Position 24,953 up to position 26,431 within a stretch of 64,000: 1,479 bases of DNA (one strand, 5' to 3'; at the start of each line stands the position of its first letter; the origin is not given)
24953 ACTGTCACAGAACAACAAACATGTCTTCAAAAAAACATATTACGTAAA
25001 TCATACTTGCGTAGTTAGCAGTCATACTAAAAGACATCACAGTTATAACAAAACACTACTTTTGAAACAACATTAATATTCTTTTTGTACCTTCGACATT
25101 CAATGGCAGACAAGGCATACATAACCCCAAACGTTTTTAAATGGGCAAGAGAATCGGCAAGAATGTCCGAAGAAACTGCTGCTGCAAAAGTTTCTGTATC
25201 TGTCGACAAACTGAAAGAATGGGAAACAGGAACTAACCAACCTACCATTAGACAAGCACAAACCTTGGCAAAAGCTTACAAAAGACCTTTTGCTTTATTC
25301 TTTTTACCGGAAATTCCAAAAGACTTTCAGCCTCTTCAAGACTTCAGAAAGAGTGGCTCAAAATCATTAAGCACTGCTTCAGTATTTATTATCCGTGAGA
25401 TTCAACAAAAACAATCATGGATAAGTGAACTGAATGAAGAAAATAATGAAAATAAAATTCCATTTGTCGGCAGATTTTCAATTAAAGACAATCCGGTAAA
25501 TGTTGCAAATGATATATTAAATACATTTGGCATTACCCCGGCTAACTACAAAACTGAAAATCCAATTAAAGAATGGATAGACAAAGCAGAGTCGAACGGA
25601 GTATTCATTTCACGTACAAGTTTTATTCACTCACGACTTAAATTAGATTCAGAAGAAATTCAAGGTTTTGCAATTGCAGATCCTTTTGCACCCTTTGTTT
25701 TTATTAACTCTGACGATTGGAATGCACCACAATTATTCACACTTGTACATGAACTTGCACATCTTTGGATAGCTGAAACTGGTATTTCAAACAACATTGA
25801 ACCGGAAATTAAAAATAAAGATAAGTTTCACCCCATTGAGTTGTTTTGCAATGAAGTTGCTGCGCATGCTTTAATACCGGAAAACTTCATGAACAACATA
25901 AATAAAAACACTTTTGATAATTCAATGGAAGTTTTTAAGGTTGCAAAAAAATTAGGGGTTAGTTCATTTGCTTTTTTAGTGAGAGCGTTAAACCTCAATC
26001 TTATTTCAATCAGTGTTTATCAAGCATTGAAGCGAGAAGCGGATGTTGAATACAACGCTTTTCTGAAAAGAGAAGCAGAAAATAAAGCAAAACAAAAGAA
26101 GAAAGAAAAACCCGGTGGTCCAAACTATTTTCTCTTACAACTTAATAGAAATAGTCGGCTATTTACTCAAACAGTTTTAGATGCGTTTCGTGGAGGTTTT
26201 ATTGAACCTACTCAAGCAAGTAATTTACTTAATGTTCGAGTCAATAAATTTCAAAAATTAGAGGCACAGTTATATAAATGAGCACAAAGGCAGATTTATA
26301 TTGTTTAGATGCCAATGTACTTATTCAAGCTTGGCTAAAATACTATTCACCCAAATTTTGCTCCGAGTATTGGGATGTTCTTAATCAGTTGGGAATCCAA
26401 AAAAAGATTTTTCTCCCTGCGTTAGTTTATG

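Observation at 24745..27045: Two-gene HTH-ImmA/IrrE peptidase + DUF4411 (PIN-like) cassette bracketed by 250-bp direct repeats that duplicate the 3' end of a T9SS gene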

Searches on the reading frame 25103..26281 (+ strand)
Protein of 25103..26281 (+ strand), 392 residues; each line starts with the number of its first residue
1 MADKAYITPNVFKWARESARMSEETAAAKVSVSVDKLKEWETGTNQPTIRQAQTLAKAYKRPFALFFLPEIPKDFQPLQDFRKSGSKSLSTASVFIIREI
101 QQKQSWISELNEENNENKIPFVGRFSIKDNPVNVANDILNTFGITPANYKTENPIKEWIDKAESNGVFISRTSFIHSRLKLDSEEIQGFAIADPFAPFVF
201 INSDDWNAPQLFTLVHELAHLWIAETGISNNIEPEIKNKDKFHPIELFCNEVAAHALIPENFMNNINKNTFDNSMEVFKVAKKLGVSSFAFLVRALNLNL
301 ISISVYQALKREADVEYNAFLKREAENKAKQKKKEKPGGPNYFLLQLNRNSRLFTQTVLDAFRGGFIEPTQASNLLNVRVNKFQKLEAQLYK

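Call 5: search_protein_families(library=pfam, proteins=[window:25103-26281:+], max_evalue=0.01)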
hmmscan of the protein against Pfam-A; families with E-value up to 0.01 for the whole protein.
window:25103-26281:+ (392 aa): 4 families
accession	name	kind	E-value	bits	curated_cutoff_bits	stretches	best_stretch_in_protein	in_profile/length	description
PF06114.19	Peptidase_M78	-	3.5e-11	43.4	22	1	179-294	11-121/123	IrrE N-terminal-like domain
PF01381.28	HTH_3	-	9e-07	29.3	23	1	13-65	2-54/55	Helix-turn-helix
PF13560.12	HTH_31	-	1.7e-05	25.5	27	1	13-61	7-56/64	Helix-turn-helix domain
PF20573.4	DUF6782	-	0.003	17.3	27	1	179-234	59-114/241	Putative metallopeptidase family (DUF6782)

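Call 27: search_protein_families(library=padloc, proteins=[window:25103-26281:+], max_evalue=0.01)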
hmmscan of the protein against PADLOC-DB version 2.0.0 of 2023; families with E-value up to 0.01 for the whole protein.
window:25103-26281:+ (392 aa): 17 families
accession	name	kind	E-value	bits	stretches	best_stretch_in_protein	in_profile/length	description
PDLC03952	RmrA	-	5.3e-20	69.6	1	5-326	20-328/395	-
PDLC03948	RmrA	-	2e-18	64.5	1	12-311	13-302/397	-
PDLC03949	RmrA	-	2.4e-18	64.2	1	7-313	2-280/363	-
PDLC03944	RmrA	-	4.2e-17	60.3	1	11-313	10-298/384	-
PDLC03951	RmrA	-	2.8e-16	57.5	1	12-309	13-296/400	-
PDLC03947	RmrA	-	7.3e-15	52.7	1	5-309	9-301/383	-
PDLC03946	RmrA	-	1.1e-12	45.4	1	12-309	7-278/357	-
PDLC04141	capP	-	2.9e-12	44.6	1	175-303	32-158/242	capP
PDLC03954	RmrA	-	2.9e-12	44.2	1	9-311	12-303/380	-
PDLC03943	RmrA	-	9e-08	29.6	1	13-308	8-282/370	-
PDLC04776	PDC-M69B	-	1.6e-07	29.3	1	181-323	52-199/272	-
PDLC03982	PD-Lambda-2_B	-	1.1e-05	22.9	1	212-288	292-366/402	-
PDLC02926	HTH_VI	-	2e-05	22.8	1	12-70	6-64/92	-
PDLC03955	RmrA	-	2.4e-05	21.8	0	8-73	21-85/371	-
PDLC03953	RmrA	-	2.8e-05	21.5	1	23-304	21-289/373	-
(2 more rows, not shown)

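Call 28: search_protein_families(library=ncbifam, proteins=[window:25103-26281:+], max_evalue=0.01)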
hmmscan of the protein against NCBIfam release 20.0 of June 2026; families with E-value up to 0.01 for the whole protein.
window:25103-26281:+ (392 aa): 2 families
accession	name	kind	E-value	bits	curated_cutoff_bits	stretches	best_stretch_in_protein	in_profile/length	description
NF052239.1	antitox_spr1629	equivalog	1.5e-05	24.3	335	1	16-308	11-303/377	spr1629 family repressor/antitoxin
NF041951.1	phage_RstR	subfamily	1.9e-05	24.9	80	1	13-59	8-54/108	RstR family transcriptional repressor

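Call 36: find_homologous_proteins(query=window:25103-26281:+, max_evalue=1e-10)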
Query window:25103-26281:+ (392 aa): 2437 proteins with E <= 1e-10 among 6138 candidates; the best 120 are listed.
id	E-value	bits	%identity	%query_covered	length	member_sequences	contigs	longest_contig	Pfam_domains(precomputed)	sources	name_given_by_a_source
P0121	1.6e-256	868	100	100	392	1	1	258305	PF01381.29,PF06114.20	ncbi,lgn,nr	ncbi:MAG: ImmA/IrrE family metallo-endopeptidase [Ignavibacteriae bacterium]|nr:ImmA/IrrE family met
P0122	3.7e-235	798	91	100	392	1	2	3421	PF01381.29,PF06114.20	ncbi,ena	-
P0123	7.9e-226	767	86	100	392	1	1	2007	PF01381.29,PF06114.20,PF13560.13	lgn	-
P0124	4.1e-223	758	84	100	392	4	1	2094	PF01381.29,PF06114.20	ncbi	-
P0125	5.2e-222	755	86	100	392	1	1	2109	PF01381.29,PF06114.20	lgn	-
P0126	4.7e-217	739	83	100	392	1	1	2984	PF01381.29,PF06114.20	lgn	-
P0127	2.2e-216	736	83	100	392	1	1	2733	PF06114.20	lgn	-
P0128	7.7e-216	735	83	100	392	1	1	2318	PF06114.20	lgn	-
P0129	8.0e-216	734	83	100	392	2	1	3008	PF06114.20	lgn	-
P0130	3.3e-214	729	82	100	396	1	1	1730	PF01381.29,PF06114.20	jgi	jgi:Zn-dependent peptidase ImmA (M78 family)/transcriptional regulator with XRE-family HTH domain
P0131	6.2e-214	728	82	100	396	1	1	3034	PF01381.29,PF06114.20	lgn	-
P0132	9.6e-214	728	82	100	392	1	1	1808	PF06114.20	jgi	jgi:Zn-dependent peptidase ImmA (M78 family)/DNA-binding XRE family transcriptional regulator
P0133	9.0e-213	724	81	100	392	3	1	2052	PF01381.29,PF06114.20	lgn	-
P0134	2.1e-212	723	83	100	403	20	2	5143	PF06114.20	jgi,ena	-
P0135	2.9e-212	723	82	100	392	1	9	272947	PF01381.29,PF06114.20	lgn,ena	-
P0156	5.9e-207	705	79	100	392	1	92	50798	PF01381.29,PF06114.20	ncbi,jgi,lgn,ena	jgi:Zn-dependent peptidase ImmA (M78 family)/transcriptional regulator with XRE-family HTH domain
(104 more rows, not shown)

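Call 38: find_encoding_contigs(protein=P0156, flank=4000, max_places=10)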
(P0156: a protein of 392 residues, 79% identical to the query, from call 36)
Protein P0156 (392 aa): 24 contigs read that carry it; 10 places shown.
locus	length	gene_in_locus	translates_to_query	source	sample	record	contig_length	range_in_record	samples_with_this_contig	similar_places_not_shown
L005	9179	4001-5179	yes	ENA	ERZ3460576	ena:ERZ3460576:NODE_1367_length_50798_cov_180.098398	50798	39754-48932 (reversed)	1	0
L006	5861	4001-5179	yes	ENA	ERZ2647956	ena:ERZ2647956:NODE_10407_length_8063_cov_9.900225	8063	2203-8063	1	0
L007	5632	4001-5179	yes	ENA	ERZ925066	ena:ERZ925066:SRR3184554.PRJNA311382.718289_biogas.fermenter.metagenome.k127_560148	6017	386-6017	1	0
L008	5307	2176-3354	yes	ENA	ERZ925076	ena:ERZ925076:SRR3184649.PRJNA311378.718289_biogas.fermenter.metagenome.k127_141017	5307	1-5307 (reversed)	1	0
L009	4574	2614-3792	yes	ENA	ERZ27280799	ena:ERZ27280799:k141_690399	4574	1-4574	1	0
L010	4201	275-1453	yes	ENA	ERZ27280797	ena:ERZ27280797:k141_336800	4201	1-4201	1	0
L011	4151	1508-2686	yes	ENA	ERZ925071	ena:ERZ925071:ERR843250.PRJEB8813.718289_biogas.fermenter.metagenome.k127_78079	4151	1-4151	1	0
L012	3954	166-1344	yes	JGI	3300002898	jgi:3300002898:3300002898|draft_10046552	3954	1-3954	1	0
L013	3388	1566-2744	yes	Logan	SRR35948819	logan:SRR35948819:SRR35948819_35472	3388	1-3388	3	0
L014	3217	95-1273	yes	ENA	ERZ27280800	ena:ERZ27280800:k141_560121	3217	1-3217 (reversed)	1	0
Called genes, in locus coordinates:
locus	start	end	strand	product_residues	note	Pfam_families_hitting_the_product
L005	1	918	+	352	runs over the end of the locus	PF01610:DDE_Tnp_ISL3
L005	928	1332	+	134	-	PF18962:Por_Secre_tail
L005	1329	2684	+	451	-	PF00041:fn3 (faint), PF16656:Pur_ac_phosph_N (faint), PF26747:Ig-like_AcrB (faint), PF25059:FN3_DSCAM-DSCAML_C (faint), PF16974:NAR2 (faint), PF09603:Fib_succ_major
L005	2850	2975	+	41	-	-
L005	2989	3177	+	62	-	-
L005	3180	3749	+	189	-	-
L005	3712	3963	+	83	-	-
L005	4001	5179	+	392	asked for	PF01381:HTH_3 (weak), PF06114:Peptidase_M78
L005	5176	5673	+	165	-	PF01850:PIN (weak), PF14367:DUF4411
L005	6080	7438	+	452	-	PF01548:DEDD_Tnp_IS110, PF02371:Transposase_20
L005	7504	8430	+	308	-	-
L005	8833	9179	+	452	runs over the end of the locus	PF01548:DEDD_Tnp_IS110, PF02371:Transposase_20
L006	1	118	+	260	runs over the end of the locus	-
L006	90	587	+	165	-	-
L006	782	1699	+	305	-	PF17957:Big_7, PF09603:Fib_succ_major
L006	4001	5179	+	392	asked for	PF01381:HTH_3 (weak), PF06114:Peptidase_M78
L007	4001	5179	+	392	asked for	PF01381:HTH_3 (weak), PF06114:Peptidase_M78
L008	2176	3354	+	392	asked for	PF01381:HTH_3 (weak), PF06114:Peptidase_M78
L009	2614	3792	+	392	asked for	PF01381:HTH_3 (weak), PF06114:Peptidase_M78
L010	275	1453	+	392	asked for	PF01381:HTH_3 (weak), PF06114:Peptidase_M78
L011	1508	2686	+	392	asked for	PF01381:HTH_3 (weak), PF06114:Peptidase_M78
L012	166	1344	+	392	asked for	PF01381:HTH_3 (weak), PF06114:Peptidase_M78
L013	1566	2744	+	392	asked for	PF01381:HTH_3 (weak), PF06114:Peptidase_M78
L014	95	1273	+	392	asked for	PF01381:HTH_3 (weak), PF06114:Peptidase_M78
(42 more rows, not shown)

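Call 42: find_encoding_contigs(protein=P0122, flank=5000, max_places=6)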
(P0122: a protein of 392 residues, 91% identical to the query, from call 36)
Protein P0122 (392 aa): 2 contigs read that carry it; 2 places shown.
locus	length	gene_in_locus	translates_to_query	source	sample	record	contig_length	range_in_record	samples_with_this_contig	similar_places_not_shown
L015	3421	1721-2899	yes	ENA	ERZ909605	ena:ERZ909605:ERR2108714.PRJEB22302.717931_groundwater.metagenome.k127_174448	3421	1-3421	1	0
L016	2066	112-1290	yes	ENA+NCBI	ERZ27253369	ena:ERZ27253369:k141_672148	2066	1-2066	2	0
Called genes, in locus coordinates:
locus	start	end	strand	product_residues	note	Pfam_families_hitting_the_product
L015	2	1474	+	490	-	?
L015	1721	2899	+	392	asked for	PF01381:HTH_3 (faint), PF06114:Peptidase_M78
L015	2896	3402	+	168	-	PF14367:DUF4411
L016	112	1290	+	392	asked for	PF01381:HTH_3 (faint), PF06114:Peptidase_M78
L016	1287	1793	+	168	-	PF14367:DUF4411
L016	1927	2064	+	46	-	?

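Call 43: find_encoding_contigs(protein=P0135, flank=8000, max_places=6)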
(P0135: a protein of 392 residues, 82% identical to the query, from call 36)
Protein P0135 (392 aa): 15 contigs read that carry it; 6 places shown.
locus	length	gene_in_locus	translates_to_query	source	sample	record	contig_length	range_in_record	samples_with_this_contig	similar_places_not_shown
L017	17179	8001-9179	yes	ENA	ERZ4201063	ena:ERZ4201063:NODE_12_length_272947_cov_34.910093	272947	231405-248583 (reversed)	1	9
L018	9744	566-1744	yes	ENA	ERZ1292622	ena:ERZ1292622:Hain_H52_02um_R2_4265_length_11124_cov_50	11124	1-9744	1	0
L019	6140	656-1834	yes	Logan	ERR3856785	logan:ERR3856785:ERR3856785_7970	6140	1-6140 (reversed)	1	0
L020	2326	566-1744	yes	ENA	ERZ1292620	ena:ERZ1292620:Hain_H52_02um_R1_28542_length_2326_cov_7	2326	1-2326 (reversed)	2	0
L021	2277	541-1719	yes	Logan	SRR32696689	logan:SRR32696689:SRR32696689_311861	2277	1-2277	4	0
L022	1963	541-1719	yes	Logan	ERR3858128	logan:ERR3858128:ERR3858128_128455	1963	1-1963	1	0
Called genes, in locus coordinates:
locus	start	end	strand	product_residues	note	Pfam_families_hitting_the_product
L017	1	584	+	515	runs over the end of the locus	-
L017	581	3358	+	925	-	PF13620:CarboxypepD_reg, PF13715:CarbopepD_reg_2, PF07715:Plug (weak), PF00593:TonB_dep_Rec_b-barrel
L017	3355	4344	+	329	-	PF03687:UPF0164 (faint), PF19572:PorV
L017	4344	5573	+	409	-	PF01436:NHL (faint)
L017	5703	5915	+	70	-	PF12844:HTH_19, PF01381:HTH_3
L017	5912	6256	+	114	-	PF13657:Couple_hipA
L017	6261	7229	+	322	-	PF07804:HipA_C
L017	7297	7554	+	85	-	-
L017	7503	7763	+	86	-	-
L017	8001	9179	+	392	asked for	PF01381:HTH_3 (weak), PF06114:Peptidase_M78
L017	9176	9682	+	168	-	PF01850:PIN (faint), PF14367:DUF4411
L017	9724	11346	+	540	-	PF22694:CtpB_N-like, PF00595:PDZ (weak), PF13180:PDZ_2, PF03572:Peptidase_S41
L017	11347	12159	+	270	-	PF11306:DUF3108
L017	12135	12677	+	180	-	PF21711:DCTN5, PF25087:GMPPB_C (faint), PF25084:LbH_EIF2B, PF00132:Hexapep, PF14602:Hexapep_2 (weak)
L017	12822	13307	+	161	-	PF01844:HNH, PF13395:HNH_4, PF14279:HNH_5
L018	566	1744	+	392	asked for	PF01381:HTH_3 (weak), PF06114:Peptidase_M78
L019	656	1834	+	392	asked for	PF01381:HTH_3 (weak), PF06114:Peptidase_M78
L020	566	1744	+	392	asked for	PF01381:HTH_3 (weak), PF06114:Peptidase_M78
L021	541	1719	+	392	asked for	PF01381:HTH_3 (weak), PF06114:Peptidase_M78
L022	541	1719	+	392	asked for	PF01381:HTH_3 (weak), PF06114:Peptidase_M78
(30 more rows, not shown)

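Call 54: find_encoding_contigs(protein=P0125, flank=3000, max_places=4)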
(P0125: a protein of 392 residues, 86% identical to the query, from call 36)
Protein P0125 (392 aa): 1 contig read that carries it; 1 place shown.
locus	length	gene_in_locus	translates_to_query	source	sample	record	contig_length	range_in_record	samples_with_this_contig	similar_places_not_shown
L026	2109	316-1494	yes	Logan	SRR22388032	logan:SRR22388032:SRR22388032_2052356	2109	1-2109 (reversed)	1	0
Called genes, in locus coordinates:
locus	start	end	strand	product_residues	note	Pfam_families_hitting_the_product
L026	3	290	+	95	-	?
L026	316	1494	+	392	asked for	PF01381:HTH_3 (faint), PF06114:Peptidase_M78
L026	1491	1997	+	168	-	PF14367:DUF4411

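Call 55: find_encoding_contigs(protein=P0126, flank=3000, max_places=4)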
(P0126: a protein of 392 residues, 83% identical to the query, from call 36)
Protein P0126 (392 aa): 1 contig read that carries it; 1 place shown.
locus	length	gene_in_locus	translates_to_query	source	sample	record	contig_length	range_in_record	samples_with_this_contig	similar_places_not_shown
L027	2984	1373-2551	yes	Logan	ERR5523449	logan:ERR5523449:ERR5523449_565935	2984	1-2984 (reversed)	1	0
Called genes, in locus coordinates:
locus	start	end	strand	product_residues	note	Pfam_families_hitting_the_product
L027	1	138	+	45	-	?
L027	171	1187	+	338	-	-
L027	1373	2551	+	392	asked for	PF01381:HTH_3 (faint), PF06114:Peptidase_M78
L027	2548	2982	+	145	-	?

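Call 65: search_protein_families(library=phrogs, proteins=[window:25103-26281:+], max_evalue=0.01)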
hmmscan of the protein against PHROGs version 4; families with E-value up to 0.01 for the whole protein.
window:25103-26281:+ (392 aa): 10 families
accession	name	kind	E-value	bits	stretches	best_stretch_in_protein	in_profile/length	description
phrog_2439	-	transcription regulation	4e-59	201.3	1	3-389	3-364/367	transcriptional regulator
phrog_1914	-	unknown function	3.2e-08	34.5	1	202-333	86-216/222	-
phrog_1516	-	unknown function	1.5e-07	32.3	1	131-312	15-190/227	-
phrog_87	-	other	3e-07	31.4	1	130-312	24-178/227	metallo-protease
phrog_6499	-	transcription regulation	4.2e-07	30.5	1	9-62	8-67/157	transcriptional regulator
phrog_2104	-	unknown function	6.3e-06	27.3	1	3-63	35-95/103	-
phrog_8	-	transcription regulation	4.8e-05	24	1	13-117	164-264/346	transcriptional regulator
phrog_5823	-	transcription regulation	0.00016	22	1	15-61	14-61/404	transcriptional regulator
phrog_19315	-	unknown function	0.00019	21.6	1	212-307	97-194/348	-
phrog_2328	-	transcription regulation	0.0078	17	0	14-63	22-71/128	transcriptional repressor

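Call 79: search_dna_similar(query=window:25103-26281:+, collection=plasmids, mode=protein, max_rows=12)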
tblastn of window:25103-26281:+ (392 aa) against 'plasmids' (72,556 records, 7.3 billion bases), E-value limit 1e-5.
Records with a match: 64; places in all: 65; records where one place covers at least 80% of the query: 43.
Best place of each record, by identity: <60% 64.
By first word of the organism name: Sinorhizobium 19; Rhizobium 9; Enterobacter 3; Pseudosulfitobacter 3; Pseudomonas 3; Burkholderia 2; Sphingomonas 2; Arthrobacter 2; Leptospira 1; Pseudoalteromonas 1; and 19 more.
By predicted mobility (MOB-suite, as given by PLSDB): conjugative 32; non-mobilizable 20; mobilizable 12.
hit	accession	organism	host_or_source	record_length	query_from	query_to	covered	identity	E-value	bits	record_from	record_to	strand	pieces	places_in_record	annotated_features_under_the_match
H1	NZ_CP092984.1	Leptospira interrogans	Homo sapiens,blood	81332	1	385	98%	40.4%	1e-76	265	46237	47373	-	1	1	XRE family transcriptional regulator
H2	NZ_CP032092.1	Pseudoalteromonas donghaensis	cell culture,seawater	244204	1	390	99%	33.0%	2e-53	197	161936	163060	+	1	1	ImmA/IrrE family metallo-endopeptidase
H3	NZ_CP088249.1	Methylorubrum sp. B1-46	single cell,human skin swab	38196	5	387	98%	29.2%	3e-36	147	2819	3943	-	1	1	ImmA/IrrE family metallo-endopeptidase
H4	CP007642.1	Rhizobium etli bv. phaseoli str. IE4803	Phaseolus vulgaris,whole organism,nodule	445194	5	379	96%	29.5%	1e-38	155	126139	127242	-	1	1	hypothetical protein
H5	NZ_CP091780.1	Enterobacter mori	Pure isolate,freshwater stream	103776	5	377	95%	29.5%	2e-42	166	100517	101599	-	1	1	XRE family transcriptional regulator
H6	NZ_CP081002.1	Sphingobium sp. V4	cell culture,soil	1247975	7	386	97%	28.7%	3e-35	144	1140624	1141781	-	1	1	record has no annotation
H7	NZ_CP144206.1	Sinorhizobium chiapasense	mixed culture,rhizosphere soil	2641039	5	379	96%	29.0%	8e-39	155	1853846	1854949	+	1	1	none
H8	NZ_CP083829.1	Enterobacter kobei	Homo sapiens,Secretion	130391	5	377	95%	28.9%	4e-41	162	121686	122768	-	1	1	XRE family transcriptional regulator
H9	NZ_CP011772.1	Croceicoccus naphthovorans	-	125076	4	361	91%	30.0%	3e-43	168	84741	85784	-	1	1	XRE family transcriptional regulator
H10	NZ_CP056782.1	Enterobacter pasteurii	bacterial culture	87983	5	377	95%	28.7%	4e-40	159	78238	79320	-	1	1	XRE family transcriptional regulator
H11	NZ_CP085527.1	Sinorhizobium meliloti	Medicago,cell culture,lupulina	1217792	5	379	96%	28.5%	2e-38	154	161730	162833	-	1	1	none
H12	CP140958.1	Sinorhizobium meliloti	Medicago lupulina,whole organism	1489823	5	379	96%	28.5%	2e-38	154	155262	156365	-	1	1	XRE family transcriptional regulator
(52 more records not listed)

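Call 80: search_dna_similar(query=window:25103-26281:+, collection=phages, mode=protein, max_rows=12)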
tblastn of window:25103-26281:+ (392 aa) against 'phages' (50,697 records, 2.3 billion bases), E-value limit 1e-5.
Records with a match: 3; places in all: 3; records where one place covers at least 80% of the query: 2.
Best place of each record, by identity: <60% 3.
By first word of the organism name: Bacteriophage 3.
By host as written in the record: - 3.
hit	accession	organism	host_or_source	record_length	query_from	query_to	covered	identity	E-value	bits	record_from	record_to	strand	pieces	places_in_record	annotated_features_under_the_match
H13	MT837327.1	Bacteriophage sp.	human fecal samples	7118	5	391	99%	30.0%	1e-35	144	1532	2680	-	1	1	record has no annotation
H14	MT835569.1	Bacteriophage sp.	human fecal samples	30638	7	386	97%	25.8%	4e-22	104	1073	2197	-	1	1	record has no annotation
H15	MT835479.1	Bacteriophage sp.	human fecal samples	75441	7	318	80%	27.5%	9e-33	135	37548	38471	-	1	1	record has no annotation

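Call 81: find_encoding_contigs(protein=P0123, flank=3000, max_places=4)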
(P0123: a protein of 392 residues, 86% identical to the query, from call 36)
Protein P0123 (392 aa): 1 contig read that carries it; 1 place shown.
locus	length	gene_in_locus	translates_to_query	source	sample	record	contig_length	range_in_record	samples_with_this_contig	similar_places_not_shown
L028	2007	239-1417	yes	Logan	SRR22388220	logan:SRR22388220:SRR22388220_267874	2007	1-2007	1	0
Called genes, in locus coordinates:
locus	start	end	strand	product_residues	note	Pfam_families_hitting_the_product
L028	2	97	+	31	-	?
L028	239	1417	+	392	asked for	PF01381:HTH_3 (weak), PF13560:HTH_31 (faint), PF06114:Peptidase_M78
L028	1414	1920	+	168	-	PF01850:PIN (faint), PF14367:DUF4411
